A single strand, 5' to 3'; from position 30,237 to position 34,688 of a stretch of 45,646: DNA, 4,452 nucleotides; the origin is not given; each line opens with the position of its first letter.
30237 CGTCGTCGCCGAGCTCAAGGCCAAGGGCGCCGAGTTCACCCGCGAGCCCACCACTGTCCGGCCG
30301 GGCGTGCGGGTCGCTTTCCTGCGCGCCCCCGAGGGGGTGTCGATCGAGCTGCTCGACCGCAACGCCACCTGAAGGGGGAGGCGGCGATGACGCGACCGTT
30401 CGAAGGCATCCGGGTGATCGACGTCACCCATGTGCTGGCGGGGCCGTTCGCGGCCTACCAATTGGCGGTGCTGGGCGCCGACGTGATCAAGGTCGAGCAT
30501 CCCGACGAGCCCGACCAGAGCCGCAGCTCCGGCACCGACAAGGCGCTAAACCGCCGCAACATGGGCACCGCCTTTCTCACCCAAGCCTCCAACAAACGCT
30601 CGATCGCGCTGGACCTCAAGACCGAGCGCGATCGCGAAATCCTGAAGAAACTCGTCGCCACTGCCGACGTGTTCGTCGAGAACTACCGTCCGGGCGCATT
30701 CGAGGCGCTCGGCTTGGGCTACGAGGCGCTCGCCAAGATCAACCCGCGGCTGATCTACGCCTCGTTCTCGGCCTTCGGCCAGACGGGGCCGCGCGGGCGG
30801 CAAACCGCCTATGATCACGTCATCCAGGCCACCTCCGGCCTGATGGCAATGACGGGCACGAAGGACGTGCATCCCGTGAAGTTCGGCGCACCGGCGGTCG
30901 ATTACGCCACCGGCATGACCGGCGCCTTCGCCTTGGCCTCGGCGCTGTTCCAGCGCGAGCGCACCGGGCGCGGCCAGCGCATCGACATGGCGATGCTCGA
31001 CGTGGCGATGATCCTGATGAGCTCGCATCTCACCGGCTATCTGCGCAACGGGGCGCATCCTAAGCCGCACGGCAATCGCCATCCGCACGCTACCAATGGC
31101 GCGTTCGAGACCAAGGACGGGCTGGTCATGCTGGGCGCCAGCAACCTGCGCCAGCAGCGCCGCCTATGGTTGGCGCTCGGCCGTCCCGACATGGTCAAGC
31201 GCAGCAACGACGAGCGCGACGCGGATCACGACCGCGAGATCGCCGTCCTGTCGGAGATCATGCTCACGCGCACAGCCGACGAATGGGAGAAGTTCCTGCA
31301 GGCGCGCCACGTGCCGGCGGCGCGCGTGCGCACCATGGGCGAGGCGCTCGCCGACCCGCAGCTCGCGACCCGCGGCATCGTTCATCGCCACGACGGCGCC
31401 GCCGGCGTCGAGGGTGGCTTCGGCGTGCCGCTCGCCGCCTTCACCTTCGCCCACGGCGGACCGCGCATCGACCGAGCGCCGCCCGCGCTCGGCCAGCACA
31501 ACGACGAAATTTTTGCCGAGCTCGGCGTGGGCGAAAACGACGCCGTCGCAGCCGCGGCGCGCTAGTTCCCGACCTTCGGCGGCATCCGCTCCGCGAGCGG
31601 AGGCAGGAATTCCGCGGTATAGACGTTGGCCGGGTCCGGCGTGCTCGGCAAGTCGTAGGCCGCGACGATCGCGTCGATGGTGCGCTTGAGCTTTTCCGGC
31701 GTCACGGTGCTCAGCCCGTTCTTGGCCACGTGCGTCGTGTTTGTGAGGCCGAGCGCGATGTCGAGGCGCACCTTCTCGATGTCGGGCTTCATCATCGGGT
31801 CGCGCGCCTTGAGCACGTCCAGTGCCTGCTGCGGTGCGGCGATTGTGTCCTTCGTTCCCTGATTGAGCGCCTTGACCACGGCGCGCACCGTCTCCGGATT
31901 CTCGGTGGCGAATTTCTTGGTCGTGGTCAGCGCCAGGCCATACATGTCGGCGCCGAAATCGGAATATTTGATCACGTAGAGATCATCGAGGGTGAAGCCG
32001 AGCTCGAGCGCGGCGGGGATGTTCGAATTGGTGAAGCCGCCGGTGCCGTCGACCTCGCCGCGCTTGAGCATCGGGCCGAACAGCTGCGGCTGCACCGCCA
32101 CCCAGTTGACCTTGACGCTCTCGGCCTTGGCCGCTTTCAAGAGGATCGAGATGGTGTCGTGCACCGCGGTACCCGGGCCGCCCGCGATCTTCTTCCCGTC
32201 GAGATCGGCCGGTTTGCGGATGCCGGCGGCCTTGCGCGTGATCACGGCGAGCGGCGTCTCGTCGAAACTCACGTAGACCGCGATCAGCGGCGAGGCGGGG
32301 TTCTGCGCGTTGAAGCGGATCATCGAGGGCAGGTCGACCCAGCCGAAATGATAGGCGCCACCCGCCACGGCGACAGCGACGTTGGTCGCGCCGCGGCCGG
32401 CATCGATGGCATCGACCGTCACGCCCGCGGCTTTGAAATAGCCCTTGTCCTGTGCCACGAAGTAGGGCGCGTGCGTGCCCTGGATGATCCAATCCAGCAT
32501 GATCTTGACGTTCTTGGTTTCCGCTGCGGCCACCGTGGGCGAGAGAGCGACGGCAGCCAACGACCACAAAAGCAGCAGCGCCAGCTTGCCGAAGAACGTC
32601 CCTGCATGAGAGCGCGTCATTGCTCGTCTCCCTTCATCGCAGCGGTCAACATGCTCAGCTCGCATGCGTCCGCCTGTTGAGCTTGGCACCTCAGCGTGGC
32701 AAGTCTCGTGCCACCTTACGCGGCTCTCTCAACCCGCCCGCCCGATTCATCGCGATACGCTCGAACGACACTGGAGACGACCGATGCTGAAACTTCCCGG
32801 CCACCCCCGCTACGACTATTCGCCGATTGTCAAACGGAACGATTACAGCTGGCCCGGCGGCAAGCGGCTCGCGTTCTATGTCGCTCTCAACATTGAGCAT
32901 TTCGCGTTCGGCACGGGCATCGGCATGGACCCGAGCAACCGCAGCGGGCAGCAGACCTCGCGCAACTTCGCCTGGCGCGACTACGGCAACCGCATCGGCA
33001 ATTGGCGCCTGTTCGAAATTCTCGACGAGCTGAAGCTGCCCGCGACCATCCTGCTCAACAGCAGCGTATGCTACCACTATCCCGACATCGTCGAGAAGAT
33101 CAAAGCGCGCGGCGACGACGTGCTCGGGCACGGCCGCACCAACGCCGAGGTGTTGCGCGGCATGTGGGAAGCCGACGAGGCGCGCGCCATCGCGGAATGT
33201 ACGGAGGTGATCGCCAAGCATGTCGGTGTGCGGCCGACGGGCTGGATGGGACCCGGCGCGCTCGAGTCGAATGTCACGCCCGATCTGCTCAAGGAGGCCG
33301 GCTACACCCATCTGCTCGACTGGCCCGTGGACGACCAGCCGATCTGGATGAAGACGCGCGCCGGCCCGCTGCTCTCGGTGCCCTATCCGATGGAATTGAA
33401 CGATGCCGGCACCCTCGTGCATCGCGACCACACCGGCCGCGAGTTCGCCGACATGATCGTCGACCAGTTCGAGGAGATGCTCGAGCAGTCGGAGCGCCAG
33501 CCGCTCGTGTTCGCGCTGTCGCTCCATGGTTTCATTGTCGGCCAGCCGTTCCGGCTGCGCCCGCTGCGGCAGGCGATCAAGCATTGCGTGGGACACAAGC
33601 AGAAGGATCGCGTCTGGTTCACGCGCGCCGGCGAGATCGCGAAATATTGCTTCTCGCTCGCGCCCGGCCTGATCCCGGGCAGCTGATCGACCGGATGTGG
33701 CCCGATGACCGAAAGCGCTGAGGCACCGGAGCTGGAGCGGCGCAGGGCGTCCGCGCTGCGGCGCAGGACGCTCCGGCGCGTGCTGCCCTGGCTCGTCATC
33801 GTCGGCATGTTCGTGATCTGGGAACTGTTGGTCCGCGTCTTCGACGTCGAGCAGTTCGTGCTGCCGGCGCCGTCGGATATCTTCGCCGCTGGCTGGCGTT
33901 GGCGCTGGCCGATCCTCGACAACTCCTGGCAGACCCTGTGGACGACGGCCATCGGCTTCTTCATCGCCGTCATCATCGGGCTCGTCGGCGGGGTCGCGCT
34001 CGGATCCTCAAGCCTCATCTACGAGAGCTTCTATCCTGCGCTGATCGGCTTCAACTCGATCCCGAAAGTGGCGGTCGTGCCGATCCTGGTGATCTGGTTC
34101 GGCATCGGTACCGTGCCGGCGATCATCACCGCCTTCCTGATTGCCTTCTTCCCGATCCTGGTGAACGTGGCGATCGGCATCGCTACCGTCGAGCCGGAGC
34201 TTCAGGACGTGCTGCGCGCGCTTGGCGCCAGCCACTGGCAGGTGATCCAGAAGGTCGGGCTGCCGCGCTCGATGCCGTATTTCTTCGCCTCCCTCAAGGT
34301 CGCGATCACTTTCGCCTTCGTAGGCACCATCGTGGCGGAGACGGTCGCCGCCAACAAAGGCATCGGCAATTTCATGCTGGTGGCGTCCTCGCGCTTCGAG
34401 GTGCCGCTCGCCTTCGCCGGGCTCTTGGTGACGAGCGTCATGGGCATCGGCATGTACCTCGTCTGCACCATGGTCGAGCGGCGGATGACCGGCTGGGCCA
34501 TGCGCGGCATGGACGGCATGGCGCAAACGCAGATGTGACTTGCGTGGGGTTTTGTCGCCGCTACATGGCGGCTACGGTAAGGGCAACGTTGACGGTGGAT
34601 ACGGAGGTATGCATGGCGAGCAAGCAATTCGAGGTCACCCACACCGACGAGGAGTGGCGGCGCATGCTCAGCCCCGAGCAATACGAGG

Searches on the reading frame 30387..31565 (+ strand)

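Call 39: search_protein_families(library=ncbifam, proteins=[window:30387-31565:+], max_evalue=0.00001)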
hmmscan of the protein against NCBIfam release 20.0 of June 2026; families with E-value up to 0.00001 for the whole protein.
window:30387-31565:+ (392 aa): 7 families
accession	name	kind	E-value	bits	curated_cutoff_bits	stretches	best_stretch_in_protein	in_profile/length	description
NF052585.1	SucGlutTfsCaiB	equivalog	4.8e-78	262.5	750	1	3-382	6-391/394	succinate--glutarate CoA-transferase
NF008511.0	PRK11430.1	equivalog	2.6e-67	227.6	522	1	3-337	8-343/381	CoA:oxalate CoA-transferase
NF041294.1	Scnl_mescCoAtase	equivalog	6.3e-64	216.5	700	1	6-376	5-380/381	succinyl-CoA:mesaconate CoA-transferase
NF003809.0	PRK05398.1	subfamily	1.4e-63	214.9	442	1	1-211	1-208/416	formyl-CoA transferase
TIGR03253.1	oxalate_frc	equivalog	1.5e-61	208.3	504.2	2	3-212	2-208/416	formyl-CoA transferase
NF002914.1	PRK03525.1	equivalog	1.6e-42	145.9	413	1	4-385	9-387/400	L-carnitine CoA-transferase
TIGR04253.1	mesacon_CoA_iso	equivalog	2.6e-22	79.4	725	1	6-383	4-388/403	2-methylfumaryl-CoA isomerase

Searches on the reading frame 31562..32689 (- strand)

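Call 38: search_protein_families(library=pfam, proteins=[window:31562-32689:-], max_evalue=0.00001)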
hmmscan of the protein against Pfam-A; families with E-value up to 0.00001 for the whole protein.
window:31562-32689:- (375 aa): 2 families
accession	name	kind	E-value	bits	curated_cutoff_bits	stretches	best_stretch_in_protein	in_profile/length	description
PF09084.16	NMT1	-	9.9e-36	124.1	20.5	1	72-289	3-216/216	NMT1/THI5 like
PF13379.11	NMT1_2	-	8e-07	29.6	24.7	0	60-277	5-233/252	NMT1-like family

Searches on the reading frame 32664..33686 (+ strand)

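Call 38: search_protein_families(library=pfam, proteins=[window:32664-33686:+], max_evalue=0.00001)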
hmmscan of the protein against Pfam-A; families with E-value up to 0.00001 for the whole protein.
window:32664-33686:+ (340 aa): 1 family
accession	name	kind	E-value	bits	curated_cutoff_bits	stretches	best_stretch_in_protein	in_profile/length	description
PF01522.26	Polysacc_deac_1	-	1.7e-09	38.1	23.1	1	111-215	19-122/124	Polysaccharide deacetylase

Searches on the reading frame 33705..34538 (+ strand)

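Call 38: search_protein_families(library=pfam, proteins=[window:33705-34538:+], max_evalue=0.00001)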
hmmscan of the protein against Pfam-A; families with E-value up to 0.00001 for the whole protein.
window:33705-34538:+ (277 aa): 1 family
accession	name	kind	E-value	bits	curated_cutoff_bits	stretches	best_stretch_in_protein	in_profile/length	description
PF00528.27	BPD_transp_1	-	5.3e-26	91.9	26.4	1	91-262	4-183/184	Binding-protein-dependent transport system inner membrane component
